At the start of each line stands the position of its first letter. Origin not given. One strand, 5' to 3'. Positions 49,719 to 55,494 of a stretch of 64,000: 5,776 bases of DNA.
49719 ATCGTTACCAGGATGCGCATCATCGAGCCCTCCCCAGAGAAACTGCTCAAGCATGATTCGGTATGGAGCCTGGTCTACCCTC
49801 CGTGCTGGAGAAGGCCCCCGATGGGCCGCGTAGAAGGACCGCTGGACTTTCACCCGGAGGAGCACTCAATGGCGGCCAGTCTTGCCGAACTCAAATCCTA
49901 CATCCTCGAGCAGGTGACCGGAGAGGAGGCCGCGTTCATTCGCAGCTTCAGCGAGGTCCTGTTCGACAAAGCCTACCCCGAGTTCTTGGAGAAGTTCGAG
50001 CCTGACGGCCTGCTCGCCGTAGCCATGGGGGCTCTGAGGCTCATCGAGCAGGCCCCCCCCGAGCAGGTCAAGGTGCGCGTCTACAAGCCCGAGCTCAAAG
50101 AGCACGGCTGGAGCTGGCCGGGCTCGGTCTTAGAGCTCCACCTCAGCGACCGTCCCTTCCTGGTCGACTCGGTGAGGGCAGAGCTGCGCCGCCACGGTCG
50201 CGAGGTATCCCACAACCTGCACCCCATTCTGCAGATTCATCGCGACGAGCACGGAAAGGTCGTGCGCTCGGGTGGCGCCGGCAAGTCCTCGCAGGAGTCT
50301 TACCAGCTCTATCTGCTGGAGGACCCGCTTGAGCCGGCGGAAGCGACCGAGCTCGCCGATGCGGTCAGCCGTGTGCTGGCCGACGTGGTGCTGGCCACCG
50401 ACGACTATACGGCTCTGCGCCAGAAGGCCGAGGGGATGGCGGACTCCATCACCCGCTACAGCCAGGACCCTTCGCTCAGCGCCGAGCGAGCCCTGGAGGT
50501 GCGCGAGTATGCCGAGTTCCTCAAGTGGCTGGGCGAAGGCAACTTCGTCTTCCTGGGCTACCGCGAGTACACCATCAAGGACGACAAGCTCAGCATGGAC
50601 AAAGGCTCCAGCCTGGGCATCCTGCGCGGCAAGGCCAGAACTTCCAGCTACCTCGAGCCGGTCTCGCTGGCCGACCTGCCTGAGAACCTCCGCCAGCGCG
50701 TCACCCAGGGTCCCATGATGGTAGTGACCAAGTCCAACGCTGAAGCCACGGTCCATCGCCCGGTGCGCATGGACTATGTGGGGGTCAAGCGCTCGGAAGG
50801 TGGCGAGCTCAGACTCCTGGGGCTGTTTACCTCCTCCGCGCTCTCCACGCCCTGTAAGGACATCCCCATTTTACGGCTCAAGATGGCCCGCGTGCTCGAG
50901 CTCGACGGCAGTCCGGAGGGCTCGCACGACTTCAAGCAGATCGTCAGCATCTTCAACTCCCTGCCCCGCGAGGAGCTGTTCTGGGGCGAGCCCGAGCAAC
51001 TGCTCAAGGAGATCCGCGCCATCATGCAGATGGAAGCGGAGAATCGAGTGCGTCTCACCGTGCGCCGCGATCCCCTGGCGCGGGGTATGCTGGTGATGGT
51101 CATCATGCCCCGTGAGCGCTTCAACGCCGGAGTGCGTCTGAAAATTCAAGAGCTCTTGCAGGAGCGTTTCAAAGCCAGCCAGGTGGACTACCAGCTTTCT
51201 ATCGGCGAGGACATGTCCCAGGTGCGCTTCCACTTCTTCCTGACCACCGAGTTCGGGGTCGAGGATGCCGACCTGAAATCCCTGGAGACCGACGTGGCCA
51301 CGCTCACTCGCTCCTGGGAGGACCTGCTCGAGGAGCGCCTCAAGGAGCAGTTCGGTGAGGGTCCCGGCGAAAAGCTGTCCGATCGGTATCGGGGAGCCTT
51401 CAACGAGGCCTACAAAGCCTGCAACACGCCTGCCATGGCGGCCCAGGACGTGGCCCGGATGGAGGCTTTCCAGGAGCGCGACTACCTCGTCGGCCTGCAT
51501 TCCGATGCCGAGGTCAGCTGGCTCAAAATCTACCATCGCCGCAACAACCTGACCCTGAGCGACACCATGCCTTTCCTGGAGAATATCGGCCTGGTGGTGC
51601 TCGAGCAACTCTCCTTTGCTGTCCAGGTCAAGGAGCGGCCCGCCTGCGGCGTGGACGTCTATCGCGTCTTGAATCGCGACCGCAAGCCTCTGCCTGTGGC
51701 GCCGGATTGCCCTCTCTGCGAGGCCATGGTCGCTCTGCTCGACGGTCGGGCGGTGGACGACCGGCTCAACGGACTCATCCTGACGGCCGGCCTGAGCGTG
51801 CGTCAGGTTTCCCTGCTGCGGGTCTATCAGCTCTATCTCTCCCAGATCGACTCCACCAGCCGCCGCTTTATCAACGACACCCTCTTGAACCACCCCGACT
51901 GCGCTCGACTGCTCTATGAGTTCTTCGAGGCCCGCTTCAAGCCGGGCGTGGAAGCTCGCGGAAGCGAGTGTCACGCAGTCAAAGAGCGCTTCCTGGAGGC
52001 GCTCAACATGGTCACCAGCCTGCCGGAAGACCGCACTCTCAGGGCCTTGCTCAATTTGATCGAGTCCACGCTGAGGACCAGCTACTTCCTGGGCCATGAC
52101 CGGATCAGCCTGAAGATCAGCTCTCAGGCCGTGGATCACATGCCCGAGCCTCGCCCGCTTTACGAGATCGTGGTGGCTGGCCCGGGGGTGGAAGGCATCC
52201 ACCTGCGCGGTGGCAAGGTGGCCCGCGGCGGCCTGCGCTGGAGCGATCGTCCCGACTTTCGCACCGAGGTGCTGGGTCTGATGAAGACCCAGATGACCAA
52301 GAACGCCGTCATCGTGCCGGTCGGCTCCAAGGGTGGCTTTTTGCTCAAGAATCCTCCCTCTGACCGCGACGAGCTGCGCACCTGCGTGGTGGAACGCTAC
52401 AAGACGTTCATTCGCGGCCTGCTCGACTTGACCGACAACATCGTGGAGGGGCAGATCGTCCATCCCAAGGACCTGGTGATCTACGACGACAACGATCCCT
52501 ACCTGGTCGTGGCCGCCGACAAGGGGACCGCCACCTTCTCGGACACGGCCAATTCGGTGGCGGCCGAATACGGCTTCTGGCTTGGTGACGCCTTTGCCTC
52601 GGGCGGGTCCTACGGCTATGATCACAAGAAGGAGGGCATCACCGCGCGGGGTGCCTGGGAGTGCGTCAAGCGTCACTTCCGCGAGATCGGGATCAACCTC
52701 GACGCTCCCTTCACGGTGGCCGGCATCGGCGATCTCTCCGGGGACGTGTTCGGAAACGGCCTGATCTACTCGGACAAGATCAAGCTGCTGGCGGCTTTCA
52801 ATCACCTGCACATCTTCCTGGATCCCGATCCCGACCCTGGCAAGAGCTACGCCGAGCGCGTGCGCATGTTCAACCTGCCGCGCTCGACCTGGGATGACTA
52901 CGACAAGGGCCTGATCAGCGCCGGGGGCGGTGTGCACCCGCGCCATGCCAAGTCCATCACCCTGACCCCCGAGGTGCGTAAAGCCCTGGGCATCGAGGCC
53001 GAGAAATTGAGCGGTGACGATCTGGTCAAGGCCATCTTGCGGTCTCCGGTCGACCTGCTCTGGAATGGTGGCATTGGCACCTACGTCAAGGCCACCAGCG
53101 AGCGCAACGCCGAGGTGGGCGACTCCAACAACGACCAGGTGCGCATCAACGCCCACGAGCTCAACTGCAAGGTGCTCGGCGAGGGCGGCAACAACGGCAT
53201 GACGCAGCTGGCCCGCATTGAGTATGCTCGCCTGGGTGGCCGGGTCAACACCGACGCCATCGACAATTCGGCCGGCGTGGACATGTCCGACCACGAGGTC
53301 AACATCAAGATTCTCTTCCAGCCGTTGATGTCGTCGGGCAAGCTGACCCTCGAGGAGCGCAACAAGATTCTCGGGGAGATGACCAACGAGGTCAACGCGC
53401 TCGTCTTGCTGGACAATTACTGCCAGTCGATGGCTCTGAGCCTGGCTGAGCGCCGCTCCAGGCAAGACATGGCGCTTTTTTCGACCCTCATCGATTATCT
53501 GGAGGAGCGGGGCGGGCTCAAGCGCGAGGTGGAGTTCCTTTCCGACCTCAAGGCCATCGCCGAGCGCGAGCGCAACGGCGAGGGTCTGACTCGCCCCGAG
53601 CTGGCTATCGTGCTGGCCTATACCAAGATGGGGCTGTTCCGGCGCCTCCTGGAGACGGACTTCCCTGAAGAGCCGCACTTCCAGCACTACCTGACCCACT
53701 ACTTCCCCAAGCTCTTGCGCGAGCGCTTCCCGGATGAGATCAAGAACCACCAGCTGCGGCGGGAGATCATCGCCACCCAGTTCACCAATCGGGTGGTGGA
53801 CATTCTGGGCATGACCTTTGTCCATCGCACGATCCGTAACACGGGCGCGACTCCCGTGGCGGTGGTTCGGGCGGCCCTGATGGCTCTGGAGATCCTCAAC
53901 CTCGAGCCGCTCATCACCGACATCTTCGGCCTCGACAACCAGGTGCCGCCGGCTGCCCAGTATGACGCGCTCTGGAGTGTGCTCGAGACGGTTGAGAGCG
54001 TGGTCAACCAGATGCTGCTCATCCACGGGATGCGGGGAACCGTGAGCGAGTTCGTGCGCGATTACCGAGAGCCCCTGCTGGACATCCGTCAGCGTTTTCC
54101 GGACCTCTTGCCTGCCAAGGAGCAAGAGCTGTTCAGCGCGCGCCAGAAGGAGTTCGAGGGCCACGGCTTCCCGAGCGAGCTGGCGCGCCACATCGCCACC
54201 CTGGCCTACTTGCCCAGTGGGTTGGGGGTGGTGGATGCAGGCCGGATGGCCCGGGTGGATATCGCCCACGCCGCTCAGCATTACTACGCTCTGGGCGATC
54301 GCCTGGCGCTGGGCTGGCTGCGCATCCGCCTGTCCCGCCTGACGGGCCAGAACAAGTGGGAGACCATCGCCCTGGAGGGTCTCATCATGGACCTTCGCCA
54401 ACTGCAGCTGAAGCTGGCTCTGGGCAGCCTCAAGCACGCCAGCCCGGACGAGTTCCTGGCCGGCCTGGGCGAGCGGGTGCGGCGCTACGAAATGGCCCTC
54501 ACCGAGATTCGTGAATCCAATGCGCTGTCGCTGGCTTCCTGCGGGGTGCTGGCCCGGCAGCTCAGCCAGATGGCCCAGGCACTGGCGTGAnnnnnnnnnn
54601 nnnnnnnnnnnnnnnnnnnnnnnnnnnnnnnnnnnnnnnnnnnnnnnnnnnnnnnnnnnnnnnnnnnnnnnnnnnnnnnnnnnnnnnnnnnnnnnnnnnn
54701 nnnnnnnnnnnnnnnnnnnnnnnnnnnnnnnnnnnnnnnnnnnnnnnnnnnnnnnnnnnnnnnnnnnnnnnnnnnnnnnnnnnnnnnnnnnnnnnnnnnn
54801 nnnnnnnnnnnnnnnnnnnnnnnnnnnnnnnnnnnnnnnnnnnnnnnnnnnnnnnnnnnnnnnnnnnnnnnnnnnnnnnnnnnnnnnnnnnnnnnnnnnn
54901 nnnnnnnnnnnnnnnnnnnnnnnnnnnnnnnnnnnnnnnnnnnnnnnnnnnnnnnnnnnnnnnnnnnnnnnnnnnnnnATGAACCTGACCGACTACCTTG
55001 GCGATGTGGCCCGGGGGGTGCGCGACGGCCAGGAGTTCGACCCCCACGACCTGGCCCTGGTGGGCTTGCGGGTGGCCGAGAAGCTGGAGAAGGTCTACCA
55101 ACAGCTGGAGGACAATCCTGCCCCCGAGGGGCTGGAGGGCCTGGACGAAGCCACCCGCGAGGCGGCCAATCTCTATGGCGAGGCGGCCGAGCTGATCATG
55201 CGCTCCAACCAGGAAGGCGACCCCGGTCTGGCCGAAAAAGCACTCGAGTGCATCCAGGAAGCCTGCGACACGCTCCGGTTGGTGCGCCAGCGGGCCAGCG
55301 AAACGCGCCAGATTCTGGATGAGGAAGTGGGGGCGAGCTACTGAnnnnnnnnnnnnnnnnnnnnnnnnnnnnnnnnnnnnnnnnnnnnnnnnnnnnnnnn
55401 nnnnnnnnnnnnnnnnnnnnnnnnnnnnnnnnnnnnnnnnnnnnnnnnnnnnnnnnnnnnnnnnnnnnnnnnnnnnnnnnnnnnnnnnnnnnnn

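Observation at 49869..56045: Giant NAD-glutamate dehydrogenase followed by three translationally coupled small genes of unknown function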

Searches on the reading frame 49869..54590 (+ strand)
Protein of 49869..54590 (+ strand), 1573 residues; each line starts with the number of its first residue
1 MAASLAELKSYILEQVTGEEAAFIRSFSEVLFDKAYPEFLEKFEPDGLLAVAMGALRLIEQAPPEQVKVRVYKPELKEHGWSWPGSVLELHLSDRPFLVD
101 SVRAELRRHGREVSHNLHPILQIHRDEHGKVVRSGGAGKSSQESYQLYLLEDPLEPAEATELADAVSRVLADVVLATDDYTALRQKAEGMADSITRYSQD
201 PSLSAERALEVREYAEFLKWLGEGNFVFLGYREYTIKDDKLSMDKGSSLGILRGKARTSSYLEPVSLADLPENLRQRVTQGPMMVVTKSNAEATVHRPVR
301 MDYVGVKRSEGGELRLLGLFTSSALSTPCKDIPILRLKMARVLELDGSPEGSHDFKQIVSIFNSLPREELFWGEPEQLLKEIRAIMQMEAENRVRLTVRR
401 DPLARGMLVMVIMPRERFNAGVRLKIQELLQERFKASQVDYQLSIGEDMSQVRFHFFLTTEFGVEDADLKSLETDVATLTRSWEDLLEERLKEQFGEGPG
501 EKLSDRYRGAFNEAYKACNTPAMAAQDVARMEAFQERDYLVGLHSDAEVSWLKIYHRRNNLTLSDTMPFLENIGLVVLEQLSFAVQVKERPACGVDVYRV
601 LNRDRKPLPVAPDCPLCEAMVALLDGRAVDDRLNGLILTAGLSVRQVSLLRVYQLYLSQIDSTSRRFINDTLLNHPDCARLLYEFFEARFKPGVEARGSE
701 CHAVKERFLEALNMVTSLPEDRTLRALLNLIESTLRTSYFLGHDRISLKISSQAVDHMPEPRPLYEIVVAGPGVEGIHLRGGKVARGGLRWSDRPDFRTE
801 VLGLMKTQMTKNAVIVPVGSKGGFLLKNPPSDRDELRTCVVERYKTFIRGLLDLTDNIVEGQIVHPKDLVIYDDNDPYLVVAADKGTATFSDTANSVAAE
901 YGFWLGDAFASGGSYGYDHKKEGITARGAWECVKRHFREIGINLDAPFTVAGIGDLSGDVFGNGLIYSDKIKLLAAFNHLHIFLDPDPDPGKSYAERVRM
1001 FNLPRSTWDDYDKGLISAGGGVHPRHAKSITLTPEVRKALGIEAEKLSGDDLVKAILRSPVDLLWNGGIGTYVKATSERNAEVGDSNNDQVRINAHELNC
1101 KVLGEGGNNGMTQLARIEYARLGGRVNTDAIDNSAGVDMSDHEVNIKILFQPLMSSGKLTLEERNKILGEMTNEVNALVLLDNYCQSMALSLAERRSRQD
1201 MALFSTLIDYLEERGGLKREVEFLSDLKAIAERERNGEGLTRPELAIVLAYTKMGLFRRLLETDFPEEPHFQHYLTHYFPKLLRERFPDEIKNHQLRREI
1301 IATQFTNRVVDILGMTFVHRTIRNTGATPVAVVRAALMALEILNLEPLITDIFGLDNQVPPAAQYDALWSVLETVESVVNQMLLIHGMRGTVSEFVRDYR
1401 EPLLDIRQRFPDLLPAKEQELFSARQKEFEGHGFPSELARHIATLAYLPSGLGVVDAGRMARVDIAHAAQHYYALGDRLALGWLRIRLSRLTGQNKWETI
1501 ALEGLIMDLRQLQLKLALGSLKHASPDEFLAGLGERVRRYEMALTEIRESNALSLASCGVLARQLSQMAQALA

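Call 5: search_protein_families(library=pfam, proteins=[window:49869-54590:+], max_evalue=1)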
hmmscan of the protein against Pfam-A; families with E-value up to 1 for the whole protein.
window:49869-54590:+ (1573 aa): 9 families
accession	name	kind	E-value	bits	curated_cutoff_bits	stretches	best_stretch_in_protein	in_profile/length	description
PF05088.18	Bac_GDH_CD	-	1.2e-234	779.9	22.8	1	709-1192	3-496/497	Bacterial NAD-glutamate dehydrogenase, catalytic domain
PF21074.2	GDH_C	-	1e-86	291.7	26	1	1237-1566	1-338/339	Glutamate dehydrogenase, C-terminal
PF21075.3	GDH_ACT1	-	1.6e-30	106.2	23.7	1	27-164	1-142/144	Glutamate dehydrogenase, ACT1 domain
PF21076.3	GDH_ACT2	-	2.9e-20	73.1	22.8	1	395-484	1-90/90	Glutamate dehydrogenase, ACT2 domain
PF21078.2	GDH_HM3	-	9.9e-20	70.9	24.6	1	630-692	3-66/66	Glutamate dehydrogenase, helical motif 3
PF21073.2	GDH_HM1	-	8e-16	58.1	21.2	1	332-389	1-58/60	Glutamate dehydrogenase, helical motif 1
PF21079.2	GDH_HM2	-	4.4e-11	43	21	1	491-533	2-44/45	Glutamate dehydrogenase, helical motif 2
PF21077.3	GDH_ACT3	-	2.7e-08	33.9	22.2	1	551-592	18-59/80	Glutamate dehydrogenase, ACT3 domain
PF25403.1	zf-C2H2_ZFAND2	-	0.069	13.6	27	1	610-630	1-21/40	ZFAND2A/B-like C2H2 zinc finger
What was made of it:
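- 49869..54590 (+): gdh: NAD-specific large glutamate dehydrogenase (L-GDH180), 1573 aa, first gene of the unit. Pfam PF05088 scores 779.9 bits, with GDH_ACT1/2/3, HM1/2/3 and GDH_C also present (call 5).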

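Call 6: search_protein_families(library=ncbifam, proteins=[window:49869-54590:+], max_evalue=1)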
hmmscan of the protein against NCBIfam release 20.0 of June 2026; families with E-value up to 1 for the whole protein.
window:49869-54590:+ (1573 aa): 0 families

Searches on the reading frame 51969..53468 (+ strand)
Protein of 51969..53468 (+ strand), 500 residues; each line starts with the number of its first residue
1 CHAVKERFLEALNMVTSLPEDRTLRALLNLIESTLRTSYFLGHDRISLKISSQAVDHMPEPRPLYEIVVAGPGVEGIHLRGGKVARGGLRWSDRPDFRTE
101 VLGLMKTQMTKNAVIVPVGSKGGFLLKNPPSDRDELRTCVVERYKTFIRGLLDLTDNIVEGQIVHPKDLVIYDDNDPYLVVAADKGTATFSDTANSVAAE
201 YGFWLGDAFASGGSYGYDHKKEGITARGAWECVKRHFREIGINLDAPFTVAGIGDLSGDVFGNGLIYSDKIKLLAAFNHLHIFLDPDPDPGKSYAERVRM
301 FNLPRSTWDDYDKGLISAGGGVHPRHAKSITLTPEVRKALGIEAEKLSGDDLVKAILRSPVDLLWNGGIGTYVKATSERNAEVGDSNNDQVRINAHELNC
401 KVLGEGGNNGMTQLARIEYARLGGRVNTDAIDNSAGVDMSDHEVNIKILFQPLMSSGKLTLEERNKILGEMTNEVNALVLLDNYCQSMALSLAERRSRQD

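Call 92: search_dna_similar(query=window:51969-53468:+, collection=plasmids, mode=protein, max_evalue=1e-30, max_rows=12, rows=spread)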
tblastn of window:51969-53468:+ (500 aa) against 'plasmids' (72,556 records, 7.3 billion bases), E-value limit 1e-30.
Records with a match: 55; places in all: 55; records where one place covers at least 80% of the query: 55.
Best place of each record, by identity: 60-80% 24; <60% 31.
By first word of the organism name: Ralstonia 16; Azospirillum 5; Rhodococcus 5; Burkholderia 4; Sinorhizobium 4; Bradyrhizobium 4; Caballeronia 3; Nocardia 2; Arthrobacter 2; Nonomuraea 1; and 9 more.
By predicted mobility (MOB-suite, as given by PLSDB): non-mobilizable 39; mobilizable 16.
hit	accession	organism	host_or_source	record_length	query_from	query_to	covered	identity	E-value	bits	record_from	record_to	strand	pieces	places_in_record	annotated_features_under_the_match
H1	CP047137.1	Ralstonia solanacearum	Potato,Single cell,tuber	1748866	4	497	99%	63.2%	0e+0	638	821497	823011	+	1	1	NAD-glutamate dehydrogenase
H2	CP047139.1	Ralstonia solanacearum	Potato,Single cell,tuber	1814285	4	497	99%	63.0%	0e+0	637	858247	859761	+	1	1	NAD-glutamate dehydrogenase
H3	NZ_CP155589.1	Ralstonia solanacearum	Musa sp.,cell culture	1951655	4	497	99%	63.0%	0e+0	636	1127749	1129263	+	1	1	none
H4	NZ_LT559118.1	Nonomuraea gerenzanensis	-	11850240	1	497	99%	61.8%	0e+0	621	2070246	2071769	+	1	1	none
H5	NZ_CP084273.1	Caballeronia grimmiae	Leptoglossus zonatus,Cell culture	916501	11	495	97%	61.2%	0e+0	605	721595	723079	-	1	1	NAD-glutamate dehydrogenase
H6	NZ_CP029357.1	Azospirillum thermophilum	cell culture,hot spring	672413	15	494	96%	59.6%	0e+0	585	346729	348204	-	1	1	NAD-glutamate dehydrogenase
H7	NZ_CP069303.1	Shinella sp. PSBB067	monoisolate,Minnesota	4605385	15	496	96%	58.9%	3e-180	568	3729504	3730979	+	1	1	none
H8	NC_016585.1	Azospirillum lipoferum 4B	-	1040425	4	494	98%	57.5%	0e+0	575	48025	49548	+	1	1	none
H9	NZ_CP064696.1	Bradyrhizobium sp. 184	Acmispon strigosus,cell culture,root ...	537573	10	496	97%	57.5%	3e-177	559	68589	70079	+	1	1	none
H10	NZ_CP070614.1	Rhodococcus pseudokoreensis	cell culture,rhizosphere of apple ...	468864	1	487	97%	57.0%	0e+0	572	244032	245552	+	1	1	NAD-glutamate dehydrogenase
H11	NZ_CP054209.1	Rhodococcus qingshengii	cell culture,carbendazim contaminated ...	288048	3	495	99%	55.5%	5e-170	538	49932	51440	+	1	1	NAD-glutamate dehydrogenase domain-containing protein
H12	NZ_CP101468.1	Rhodococcus gordoniae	water,poultry farm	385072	3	497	99%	51.1%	1e-153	491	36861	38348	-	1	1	NAD-glutamate dehydrogenase domain-containing protein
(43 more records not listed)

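Call 93: get_annotated_region(hit=H10, flank=5000)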
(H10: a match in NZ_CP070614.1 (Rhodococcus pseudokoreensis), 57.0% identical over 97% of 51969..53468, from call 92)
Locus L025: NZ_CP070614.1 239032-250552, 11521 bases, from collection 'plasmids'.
description: Rhodococcus pseudokoreensis strain R79 plasmid unnamed5, complete sequence
organism: Rhodococcus pseudokoreensis (NCBI taxid 2811421)
taxonomy: Bacteria; Actinomycetota; Actinomycetes; Mycobacteriales; Nocardiaceae; Rhodococcus; Rhodococcus pseudokoreensis
host: -; source: cell culture,rhizosphere of apple plantlets grown in replant diseased soil; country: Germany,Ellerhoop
typing (MOB-suite, as given by PLSDB): non-mobilizable; replicon rep_cluster_906
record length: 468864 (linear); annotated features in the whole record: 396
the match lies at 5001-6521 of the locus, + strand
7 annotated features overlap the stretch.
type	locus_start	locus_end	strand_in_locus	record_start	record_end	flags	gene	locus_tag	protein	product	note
CDS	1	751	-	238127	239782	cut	pruA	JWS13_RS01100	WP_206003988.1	L-glutamate gamma-semialdehyde dehydrogenase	GO:0006562 - proline catabolic process [Evidence IEA]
CDS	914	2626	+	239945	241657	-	-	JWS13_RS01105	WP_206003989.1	helix-turn-helix domain-containing protein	-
CDS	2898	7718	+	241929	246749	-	-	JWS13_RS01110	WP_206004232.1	NAD-glutamate dehydrogenase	GO:0019551 - glutamate catabolic process to 2-oxoglutarate [Evidence IEA]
CDS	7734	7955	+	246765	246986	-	-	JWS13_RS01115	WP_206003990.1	hypothetical protein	-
CDS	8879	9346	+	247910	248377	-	-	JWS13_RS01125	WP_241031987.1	hypothetical protein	-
CDS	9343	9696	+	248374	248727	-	-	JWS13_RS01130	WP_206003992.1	hypothetical protein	-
CDS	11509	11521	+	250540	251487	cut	kdgD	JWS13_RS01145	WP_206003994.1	5-dehydro-4-deoxyglucarate dehydratase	-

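Call 94: get_annotated_region(hit=H1, flank=5000)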
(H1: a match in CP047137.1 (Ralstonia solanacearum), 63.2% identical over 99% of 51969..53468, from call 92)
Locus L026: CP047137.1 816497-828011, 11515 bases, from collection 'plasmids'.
description: Ralstonia solanacearum strain CFBP 8697 plasmid unnamed, complete sequence
organism: Ralstonia solanacearum (NCBI taxid 305)
taxonomy: Bacteria; Pseudomonadota; Betaproteobacteria; Burkholderiales; Burkholderiaceae; Ralstonia; Ralstonia solanacearum
host: -; source: Potato,Single cell,tuber; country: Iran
typing (MOB-suite, as given by PLSDB): mobilizable; relaxase MOBP
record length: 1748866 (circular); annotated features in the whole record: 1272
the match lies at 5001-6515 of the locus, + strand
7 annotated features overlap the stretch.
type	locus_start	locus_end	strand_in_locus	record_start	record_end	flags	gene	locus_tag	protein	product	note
CDS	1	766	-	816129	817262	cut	-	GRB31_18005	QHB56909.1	acyl-CoA dehydrogenase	-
CDS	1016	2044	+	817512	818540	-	-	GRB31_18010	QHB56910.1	helix-turn-helix domain-containing protein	-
CDS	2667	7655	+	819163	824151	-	-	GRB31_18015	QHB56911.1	NAD-glutamate dehydrogenase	-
CDS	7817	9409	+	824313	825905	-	-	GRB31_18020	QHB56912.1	MFS transporter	-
CDS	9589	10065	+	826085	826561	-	-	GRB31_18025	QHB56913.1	MarR family transcriptional regulator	-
CDS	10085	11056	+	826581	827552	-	-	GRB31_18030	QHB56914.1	magnesium transporter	-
CDS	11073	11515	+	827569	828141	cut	tag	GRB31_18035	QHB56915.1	DNA-3-methyladenine glycosylase I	-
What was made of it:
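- The Rhodococcus and Ralstonia gdh genes are followed by unrelated genes (calls 93, 94).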

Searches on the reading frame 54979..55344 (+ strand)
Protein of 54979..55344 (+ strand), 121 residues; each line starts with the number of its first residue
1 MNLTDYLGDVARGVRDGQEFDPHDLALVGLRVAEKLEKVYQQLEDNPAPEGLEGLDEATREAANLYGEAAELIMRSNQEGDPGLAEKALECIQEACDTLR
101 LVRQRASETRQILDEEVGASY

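Call 5: search_protein_families(library=pfam, proteins=[window:54979-55344:+], max_evalue=1)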
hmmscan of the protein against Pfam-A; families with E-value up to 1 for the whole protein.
window:54979-55344:+ (121 aa): 2 families
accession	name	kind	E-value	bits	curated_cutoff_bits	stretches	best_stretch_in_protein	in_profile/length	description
PF19757.4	DUF6244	-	0.0018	19.2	31.6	1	47-117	12-79/87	Family of unknown function (DUF6244)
PF04212.24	MIT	-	0.0055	17.2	30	0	86-116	21-53/66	MIT (microtubule interacting and transport) domain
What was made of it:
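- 54979..55344 (+): ORF2, 121 aa, acidic (pI 4.3) protein that appears helical, with no described family. Its ATG overlaps the ORF1 stop (ATGA). Hits to MIT and DUF6244 are below the Pfam cut-offs (call 5).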

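Call 6: search_protein_families(library=ncbifam, proteins=[window:54979-55344:+], max_evalue=1)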
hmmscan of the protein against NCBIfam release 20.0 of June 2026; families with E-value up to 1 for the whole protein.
window:54979-55344:+ (121 aa): 0 families

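Call 7: search_protein_families(library=padloc, proteins=[window:54979-55344:+], max_evalue=1)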
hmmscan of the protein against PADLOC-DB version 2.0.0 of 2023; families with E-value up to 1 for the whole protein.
window:54979-55344:+ (121 aa): 0 families

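Call 8: search_protein_families(library=phrogs, proteins=[window:54979-55344:+], max_evalue=1)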
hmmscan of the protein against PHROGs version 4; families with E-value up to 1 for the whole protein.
window:54979-55344:+ (121 aa): 0 families

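Call 15: find_homologous_proteins(query=window:54979-55344:+)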
Query window:54979-55344:+ (121 aa): 5 proteins with E <= 0.001 among 42 candidates.
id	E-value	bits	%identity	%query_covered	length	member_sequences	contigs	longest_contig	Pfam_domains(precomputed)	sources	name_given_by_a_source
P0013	3.9e-69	248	97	100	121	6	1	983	-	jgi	-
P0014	8.4e-60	218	83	100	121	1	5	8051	-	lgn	-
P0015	1.8e-58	214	83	100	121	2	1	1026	-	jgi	jgi:hypothetical protein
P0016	9.3e-57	208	81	100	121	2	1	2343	-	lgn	-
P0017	1.7e-50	188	74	100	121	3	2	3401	-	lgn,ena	-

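Call 47: search_solved_structures(query=A3, max_evalue=10)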
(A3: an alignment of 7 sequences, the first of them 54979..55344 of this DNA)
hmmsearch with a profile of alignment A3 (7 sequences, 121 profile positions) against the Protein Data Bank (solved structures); distinct sequences matched with E-value up to 10: 12.
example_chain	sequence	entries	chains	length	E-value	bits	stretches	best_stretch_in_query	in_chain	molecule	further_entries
8fit_A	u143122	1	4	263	1.3e-05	28.6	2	53-101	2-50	cs074A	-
6e9t_B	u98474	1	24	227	0.0025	21.2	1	53-104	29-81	DHF58 filament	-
5cwm_A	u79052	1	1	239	0.0073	19.7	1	33-105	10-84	Designed helical repeat protein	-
8vea_A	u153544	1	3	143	0.0099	19.3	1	66-93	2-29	Designed helical oligomer sg266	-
5cwo_A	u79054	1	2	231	0.033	17.6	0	46-99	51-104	Designed helical repeat protein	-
8e0n_A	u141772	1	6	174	0.12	15.8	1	54-102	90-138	BGL18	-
6e9v_Q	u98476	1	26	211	0.15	15.5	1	53-108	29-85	DHF79 filament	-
8e0l_A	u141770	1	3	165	1.1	12.7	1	54-108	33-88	BGL06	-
7bqs_A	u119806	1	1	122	2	11.8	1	42-98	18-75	Nomur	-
8gaa_A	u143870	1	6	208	5.5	10.4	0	68-95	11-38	C6HR1_4r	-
6w2r_A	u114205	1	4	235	8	9.9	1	47-99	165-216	Junction 19 DHR54-DHR79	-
7unj_A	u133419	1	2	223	9.2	9.7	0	68-98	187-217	SP1-ZnPPaM designed chlorophyll dimer protein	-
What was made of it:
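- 54979..55344 (+): The PDB profile search hits only designed helical proteins (call 47).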
